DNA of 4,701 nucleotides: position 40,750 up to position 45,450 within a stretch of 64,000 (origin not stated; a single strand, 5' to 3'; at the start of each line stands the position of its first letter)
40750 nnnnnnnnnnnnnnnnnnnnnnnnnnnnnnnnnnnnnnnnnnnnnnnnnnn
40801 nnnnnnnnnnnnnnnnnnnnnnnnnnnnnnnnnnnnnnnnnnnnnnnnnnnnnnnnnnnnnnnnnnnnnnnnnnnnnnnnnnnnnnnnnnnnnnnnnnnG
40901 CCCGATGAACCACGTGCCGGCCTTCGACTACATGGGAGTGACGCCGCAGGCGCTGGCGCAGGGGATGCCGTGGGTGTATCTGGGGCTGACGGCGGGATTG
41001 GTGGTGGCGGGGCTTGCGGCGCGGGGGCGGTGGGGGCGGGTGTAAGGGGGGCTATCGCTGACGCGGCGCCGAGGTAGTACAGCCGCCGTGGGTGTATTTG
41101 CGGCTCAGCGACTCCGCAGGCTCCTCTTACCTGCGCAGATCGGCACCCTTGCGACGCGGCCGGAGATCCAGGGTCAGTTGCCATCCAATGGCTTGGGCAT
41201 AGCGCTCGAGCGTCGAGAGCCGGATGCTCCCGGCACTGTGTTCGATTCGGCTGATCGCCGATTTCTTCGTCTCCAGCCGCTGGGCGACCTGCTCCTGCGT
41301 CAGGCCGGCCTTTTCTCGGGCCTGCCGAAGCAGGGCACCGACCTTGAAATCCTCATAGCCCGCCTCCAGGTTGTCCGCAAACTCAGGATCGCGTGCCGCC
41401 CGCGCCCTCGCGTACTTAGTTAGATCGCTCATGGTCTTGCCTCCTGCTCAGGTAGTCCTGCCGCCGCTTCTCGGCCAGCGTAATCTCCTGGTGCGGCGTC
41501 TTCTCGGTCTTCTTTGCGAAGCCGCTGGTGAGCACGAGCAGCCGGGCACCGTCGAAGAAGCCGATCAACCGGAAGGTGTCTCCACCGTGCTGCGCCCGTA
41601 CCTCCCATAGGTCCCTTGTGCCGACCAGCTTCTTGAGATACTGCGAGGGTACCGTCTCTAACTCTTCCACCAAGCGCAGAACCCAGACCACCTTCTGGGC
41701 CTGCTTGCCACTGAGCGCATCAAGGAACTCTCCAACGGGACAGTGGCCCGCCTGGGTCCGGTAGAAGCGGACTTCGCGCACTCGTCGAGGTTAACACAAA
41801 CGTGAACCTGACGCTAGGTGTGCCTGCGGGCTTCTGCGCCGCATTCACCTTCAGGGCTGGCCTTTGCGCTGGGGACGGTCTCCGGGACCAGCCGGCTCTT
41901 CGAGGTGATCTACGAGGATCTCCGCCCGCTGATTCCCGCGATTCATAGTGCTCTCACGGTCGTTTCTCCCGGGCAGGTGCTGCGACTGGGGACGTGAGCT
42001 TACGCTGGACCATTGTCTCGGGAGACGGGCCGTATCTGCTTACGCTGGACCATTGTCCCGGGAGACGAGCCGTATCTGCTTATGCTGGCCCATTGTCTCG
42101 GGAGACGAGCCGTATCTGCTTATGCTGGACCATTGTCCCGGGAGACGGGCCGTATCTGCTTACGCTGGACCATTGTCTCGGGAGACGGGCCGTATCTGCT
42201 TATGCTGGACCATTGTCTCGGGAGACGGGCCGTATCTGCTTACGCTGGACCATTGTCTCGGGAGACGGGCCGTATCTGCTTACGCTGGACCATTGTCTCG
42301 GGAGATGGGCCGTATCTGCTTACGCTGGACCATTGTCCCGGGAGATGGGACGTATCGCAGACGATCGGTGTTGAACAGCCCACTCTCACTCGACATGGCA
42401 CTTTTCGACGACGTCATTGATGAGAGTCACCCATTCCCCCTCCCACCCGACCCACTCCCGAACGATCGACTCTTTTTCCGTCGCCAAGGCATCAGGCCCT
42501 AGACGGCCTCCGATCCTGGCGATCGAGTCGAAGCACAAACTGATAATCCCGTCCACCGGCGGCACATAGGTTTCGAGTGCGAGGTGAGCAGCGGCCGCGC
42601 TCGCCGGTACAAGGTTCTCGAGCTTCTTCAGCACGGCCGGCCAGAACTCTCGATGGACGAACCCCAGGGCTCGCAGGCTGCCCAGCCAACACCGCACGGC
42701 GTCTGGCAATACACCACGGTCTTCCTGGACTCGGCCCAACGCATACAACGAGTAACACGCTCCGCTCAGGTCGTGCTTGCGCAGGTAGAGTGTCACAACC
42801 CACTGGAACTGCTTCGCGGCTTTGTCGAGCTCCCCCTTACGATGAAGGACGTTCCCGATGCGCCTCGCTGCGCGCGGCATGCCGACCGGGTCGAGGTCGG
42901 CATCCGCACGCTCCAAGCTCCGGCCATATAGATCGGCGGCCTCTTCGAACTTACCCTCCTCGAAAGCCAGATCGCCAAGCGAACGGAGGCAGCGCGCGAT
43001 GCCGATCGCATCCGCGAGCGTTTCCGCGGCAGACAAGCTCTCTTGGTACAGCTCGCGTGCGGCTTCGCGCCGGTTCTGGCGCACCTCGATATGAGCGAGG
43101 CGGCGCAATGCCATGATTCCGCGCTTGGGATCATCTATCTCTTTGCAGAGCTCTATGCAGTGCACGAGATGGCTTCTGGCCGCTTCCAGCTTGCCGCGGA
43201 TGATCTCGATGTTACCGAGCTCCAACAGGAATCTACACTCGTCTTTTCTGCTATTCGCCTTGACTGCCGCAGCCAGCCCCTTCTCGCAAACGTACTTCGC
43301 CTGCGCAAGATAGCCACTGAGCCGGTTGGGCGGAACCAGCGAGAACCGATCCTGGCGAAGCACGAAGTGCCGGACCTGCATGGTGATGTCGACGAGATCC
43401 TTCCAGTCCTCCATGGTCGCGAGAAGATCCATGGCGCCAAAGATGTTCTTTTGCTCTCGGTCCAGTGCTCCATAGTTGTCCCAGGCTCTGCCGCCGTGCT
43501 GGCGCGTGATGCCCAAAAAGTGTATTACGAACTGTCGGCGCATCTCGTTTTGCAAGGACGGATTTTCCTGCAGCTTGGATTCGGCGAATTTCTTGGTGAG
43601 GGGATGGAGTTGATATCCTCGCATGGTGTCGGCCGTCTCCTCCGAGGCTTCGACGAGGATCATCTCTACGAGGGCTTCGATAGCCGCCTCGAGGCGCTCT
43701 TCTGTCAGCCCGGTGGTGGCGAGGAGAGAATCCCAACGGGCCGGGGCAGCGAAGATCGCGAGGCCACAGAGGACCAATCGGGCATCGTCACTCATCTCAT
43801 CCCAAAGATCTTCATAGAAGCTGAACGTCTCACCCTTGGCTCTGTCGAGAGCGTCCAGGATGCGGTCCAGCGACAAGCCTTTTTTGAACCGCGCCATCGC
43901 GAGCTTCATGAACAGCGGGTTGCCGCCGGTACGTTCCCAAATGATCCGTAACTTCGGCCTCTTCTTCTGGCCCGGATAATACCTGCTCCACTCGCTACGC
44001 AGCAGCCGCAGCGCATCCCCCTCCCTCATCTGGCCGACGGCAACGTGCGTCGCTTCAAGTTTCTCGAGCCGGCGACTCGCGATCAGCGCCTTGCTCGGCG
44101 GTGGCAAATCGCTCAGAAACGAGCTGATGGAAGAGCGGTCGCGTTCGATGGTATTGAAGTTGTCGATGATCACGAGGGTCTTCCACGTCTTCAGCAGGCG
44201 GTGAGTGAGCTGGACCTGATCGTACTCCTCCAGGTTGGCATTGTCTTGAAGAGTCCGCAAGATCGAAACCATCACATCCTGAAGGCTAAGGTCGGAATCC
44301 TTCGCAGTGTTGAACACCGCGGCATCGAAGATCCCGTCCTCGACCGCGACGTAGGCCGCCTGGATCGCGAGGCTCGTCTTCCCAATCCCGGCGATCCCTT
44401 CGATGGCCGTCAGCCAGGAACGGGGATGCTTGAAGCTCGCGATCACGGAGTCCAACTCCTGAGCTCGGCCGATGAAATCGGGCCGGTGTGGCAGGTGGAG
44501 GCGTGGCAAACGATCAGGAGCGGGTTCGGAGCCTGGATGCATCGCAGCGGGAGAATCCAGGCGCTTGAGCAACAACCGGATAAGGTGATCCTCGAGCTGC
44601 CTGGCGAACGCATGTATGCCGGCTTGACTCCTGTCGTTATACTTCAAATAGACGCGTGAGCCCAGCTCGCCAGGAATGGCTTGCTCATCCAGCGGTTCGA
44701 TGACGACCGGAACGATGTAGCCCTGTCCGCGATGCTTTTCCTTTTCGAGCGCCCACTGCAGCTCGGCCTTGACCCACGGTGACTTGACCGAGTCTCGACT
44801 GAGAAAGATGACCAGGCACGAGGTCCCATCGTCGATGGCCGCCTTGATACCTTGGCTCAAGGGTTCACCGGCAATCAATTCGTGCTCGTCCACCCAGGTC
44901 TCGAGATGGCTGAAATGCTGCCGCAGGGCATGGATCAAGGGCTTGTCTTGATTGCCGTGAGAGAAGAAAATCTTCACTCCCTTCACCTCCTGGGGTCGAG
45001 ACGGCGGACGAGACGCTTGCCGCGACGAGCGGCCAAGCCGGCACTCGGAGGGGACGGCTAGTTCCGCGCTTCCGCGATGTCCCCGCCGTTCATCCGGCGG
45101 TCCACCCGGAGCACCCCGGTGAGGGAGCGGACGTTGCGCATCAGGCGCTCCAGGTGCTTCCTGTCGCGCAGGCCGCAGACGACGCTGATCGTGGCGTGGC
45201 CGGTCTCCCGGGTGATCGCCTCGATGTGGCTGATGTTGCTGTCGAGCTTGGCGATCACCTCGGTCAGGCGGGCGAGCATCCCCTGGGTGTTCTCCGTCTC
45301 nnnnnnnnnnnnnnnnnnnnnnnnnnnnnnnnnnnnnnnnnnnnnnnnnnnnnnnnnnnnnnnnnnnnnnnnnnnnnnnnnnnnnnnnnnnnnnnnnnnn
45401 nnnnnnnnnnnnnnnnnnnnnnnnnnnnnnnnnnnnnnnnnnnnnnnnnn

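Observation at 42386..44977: TIR / NB-ARC-like P-loop / TPR protein, possibly co-transcribed with relA/spoT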

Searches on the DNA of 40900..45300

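Call 58: search_rna_families(source=window, start=40900, end=45300, threshold=evalue, max_evalue=1)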
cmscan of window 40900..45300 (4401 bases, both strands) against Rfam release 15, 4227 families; matches with E-value up to 1: 0.
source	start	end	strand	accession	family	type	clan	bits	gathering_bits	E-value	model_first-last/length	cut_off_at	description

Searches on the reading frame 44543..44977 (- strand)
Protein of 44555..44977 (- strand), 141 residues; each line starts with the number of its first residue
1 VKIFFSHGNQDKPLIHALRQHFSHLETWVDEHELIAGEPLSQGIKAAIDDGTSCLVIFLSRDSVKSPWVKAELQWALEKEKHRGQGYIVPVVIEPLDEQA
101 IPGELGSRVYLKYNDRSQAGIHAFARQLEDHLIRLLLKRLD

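Call 36: search_solved_structures(query=window:44555-44977:-, max_evalue=1, show_alignments=5)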
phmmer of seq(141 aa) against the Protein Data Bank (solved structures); distinct sequences matched with E-value up to 1: 26.
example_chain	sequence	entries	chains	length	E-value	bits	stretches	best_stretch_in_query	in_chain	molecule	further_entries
9mud_K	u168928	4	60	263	3.1e-08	37.1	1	3-93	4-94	Cat1 (CRISPR associated TIR 1) pentagonal filament | Cat1 (CRISPR associated TIR 1) pentagonal filament assembly | Cat1 (CRISPR-associated TIR 1)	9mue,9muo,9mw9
4om7_A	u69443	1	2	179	8.5e-05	25.9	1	29-105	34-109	Toll-like receptor 6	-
7uwg_A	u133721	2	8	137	8.7e-05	25.9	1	3-92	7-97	Molecular chaperone Tir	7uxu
8g83_A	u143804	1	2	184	0.00016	25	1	3-92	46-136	NAD(+) hydrolase AbTIR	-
7uxr_A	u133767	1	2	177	0.0003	24.2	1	3-91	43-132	TIR domain protein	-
1fyv_A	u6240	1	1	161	0.00032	24.1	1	29-104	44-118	TOLL-LIKE RECEPTOR 1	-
7nuw_A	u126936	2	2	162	0.00032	24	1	29-104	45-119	Toll-like receptor 1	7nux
7nt7_A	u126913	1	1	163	0.00033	24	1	29-104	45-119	Toll-like receptor 1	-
3h16_A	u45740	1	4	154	0.013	18.8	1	3-92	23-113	TIR protein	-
1fyw_A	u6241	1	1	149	0.033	17.5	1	31-104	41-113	TOLL-LIKE RECEPTOR 2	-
8wcf_A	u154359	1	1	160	0.037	17.4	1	42-80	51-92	Molecular chaperone Tir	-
1fyx_A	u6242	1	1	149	0.041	17.2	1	32-104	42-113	TOLL-LIKE RECEPTOR 2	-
1o77_A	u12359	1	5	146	0.044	17.1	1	31-104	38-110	TOLL-LIKE RECEPTOR 2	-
7ylf_A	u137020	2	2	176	0.071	16.4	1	27-106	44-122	Toll-like receptor 15 | Toll-like receptor 2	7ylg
2j67_A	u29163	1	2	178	0.093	16.1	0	36-104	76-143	TOLL LIKE RECEPTOR 10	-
9m0n_A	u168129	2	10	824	0.12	15.7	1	2-105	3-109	Tetratricopeptide repeat protein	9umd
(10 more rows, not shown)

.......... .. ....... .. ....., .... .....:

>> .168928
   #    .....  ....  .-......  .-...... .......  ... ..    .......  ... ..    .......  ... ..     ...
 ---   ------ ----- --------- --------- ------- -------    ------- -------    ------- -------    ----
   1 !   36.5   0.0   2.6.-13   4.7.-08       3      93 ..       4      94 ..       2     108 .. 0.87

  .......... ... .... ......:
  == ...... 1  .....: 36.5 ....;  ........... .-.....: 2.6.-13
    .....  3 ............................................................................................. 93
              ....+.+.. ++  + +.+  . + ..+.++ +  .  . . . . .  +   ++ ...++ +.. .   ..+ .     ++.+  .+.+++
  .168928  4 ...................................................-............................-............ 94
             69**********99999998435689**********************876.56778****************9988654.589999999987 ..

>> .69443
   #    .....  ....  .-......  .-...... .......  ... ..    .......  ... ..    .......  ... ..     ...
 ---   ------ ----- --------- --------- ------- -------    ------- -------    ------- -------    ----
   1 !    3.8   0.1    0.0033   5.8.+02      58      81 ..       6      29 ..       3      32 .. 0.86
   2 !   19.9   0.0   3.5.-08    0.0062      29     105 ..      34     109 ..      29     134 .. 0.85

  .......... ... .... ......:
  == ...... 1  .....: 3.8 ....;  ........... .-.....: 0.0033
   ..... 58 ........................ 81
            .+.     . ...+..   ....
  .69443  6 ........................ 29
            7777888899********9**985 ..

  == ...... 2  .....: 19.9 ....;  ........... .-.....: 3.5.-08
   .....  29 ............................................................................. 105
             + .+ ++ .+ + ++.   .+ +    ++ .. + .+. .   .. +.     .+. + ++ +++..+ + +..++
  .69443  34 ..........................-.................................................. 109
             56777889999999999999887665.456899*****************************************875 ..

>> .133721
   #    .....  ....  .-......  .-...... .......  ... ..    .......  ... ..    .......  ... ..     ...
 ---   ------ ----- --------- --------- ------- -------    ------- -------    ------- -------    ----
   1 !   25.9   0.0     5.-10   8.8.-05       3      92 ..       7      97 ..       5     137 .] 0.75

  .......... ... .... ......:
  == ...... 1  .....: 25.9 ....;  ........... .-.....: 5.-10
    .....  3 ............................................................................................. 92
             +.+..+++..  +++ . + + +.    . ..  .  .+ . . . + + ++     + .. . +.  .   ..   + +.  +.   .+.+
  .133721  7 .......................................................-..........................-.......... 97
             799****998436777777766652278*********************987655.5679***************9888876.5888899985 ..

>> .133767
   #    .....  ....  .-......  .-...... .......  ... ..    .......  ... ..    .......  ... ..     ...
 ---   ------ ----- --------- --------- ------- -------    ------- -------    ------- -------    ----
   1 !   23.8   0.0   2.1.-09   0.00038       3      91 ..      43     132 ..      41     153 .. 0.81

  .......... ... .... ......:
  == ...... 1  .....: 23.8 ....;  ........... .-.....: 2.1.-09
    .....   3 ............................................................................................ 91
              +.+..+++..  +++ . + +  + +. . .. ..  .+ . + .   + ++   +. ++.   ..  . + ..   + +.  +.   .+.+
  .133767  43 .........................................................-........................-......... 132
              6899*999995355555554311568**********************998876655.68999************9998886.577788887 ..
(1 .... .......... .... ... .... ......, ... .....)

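Call 88: predict_structure(alignment_id=A5)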
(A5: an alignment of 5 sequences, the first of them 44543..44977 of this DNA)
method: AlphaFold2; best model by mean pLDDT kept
length: 145 residues; sequences in the alignment: 5
mean_pLDDT: 81.2   pTM: 0.78
mean pLDDT of the five models: 81.2, 79.9, 79.5, 79.4, 70.6
residues with pLDDT >= 90: 33; 70-90: 90; 50-70: 20; < 50: 2
segments of 3 or more residues with pLDDT < 50: none
pLDDT, mean of each block of 10 residues (from residue 1): 83 90 90 58 77 87 79 80 76 86 76 89 92 85 59
secondary structure, 60 per line:
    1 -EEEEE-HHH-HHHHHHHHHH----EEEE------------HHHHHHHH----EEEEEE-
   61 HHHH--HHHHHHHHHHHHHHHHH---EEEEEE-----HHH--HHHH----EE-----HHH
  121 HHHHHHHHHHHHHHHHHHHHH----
elements in order: E2-6 H12-21 E26-29 H42-49 E54-59 H61-64 H67-83 E87-92 H103-106 H118-141

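Call 90: fold_search(model_id=the predicted structure, library=pdb)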
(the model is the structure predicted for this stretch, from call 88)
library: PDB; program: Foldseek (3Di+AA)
matches with E <= 10: 1467; with E <= 0.001: 70
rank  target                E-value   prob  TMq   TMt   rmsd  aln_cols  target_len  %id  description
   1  7uxu_A                4.5e-07  1.00  0.62  0.66   4.6       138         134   27  CryoEM structure of the TIR domain from AbTir in complex with 3AD (released 2022-09-07)
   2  8isy_B                1.4e-05  1.00  0.65  0.24   4.5       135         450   23  Cryo-EM structure of free-state Crt-SPARTA (released 2023-10-18)
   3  4c6t_D                1.5e-05  1.00  0.62  0.56   4.7       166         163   13  Crystal structure of the RPS4 and RRS1 TIR domain heterodimer (released 2014-05-28)
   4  8oz6_A                1.6e-05  1.00  0.64  0.26   4.6       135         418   22  cryoEM structure of SPARTA complex ligand-free (released 2023-08-16)
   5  7vu8                  1.6e-05  1.00  0.62  0.54   5.6       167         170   16  L7-Tir domain with bound ligand (released 2022-06-01)
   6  8u72_F                1.7e-05  1.00  0.64  0.26   4.9       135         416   23  Cryo-EM structure of the SPARTA oligomer with guide RNA and target DNA (released 2024-06-12)
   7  8qlp_E                1.9e-05  1.00  0.65  0.26   4.6       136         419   20  CryoEM structure of the RNA/DNA bound SPARTA (BabAgo/TIR-APAZ) tetrameric complex (released 2024-01-31)
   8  8i87_C                1.9e-05  1.00  0.63  0.26   5.4       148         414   22  Cryo-EM structure of TIR-APAZ/Ago-gRNA-DNA complex (released 2023-07-19)
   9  9mue_B                2.2e-05  1.00  0.59  0.36   5.7       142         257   25  Cryo-EM structure of CRISPR-associated cA4 bound Cat1 Pentagonal filament assembly in the presence of NAD (ADPR modell (released 2025-04-16)
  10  7xoz_A                2.3e-05  1.00  0.60  0.54   5.5       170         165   14  Crystal structure of RPPT-TIR (released 2023-11-08)
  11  8spo_I                3.0e-05  1.00  0.66  0.29   7.4       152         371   22  Tetramerized activation of MapSPARTA bound with NAD+ (released 2023-08-23)
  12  8spo_E                3.2e-05  1.00  0.64  0.28   4.9       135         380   21  Tetramerized activation of MapSPARTA bound with NAD+ (released 2023-08-23)
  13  7ylg                  3.5e-05  1.00  0.55  0.56   5.8       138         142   22  Crystal structure of the chicken Toll-like receptor 15 TIR domain (glutathione adduct) (released 2023-05-31)
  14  8ifl_A                3.7e-05  1.00  0.65  0.26   9.5       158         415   22  Cryo-EM structure of tetrameric SPARTA gRNA-ssDNA target complex in state 1 (released 2024-01-17)
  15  7ylf                  4.5e-05  1.00  0.55  0.56   5.9       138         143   22  Crystal structure of the chicken Toll-like receptor 15 TIR domain (2-mercaptoethanol adduct) (released 2023-05-31)
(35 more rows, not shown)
